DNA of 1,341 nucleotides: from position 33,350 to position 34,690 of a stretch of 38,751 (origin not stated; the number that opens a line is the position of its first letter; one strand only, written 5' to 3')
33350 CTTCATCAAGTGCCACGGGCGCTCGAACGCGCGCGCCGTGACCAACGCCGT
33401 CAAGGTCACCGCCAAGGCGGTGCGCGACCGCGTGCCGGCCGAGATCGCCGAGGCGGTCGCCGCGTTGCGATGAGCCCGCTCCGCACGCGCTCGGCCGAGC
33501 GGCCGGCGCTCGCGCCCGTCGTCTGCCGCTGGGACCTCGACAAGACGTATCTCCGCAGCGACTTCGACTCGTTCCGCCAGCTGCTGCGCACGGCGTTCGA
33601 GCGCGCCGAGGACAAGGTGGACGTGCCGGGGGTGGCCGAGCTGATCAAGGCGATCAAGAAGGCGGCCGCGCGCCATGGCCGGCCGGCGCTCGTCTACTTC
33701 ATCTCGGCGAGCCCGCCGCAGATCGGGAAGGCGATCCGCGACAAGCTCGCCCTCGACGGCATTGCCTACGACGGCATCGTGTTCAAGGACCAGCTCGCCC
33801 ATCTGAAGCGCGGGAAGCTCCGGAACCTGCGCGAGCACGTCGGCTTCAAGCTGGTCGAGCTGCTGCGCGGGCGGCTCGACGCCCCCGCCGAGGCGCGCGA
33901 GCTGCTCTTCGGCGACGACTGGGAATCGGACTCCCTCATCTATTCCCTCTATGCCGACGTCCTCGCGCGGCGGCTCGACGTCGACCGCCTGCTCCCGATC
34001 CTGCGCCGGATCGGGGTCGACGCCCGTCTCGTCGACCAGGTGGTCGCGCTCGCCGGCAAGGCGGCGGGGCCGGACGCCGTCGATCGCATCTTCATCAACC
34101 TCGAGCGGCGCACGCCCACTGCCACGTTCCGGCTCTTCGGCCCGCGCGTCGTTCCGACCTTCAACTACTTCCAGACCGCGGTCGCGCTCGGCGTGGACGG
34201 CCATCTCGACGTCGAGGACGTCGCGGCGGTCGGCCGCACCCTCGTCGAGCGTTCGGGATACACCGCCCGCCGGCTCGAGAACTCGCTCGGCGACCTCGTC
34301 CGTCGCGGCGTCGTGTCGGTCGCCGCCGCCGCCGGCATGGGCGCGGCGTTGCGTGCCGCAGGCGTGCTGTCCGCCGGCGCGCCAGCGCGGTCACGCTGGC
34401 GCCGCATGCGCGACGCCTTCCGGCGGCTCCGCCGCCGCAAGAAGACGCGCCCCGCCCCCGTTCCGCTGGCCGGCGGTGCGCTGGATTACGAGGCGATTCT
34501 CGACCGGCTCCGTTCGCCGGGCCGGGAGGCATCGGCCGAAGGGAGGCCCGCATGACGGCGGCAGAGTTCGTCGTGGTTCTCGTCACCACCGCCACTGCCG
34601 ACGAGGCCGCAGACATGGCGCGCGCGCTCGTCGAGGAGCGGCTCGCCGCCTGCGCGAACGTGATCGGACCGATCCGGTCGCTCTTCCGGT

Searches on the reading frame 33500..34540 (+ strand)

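Call 80: search_protein_families(library=pfam, proteins=[window:33500-34540:+], max_evalue=0.001)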
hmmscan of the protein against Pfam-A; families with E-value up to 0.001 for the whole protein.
window:33500-34540:+ (347 aa): 1 family
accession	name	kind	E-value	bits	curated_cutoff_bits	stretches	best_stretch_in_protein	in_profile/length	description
PF09949.15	APP1_cat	-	1.2e-06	29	27.1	1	12-152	6-140/154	Phosphatidate phosphatase APP1, catalytic domain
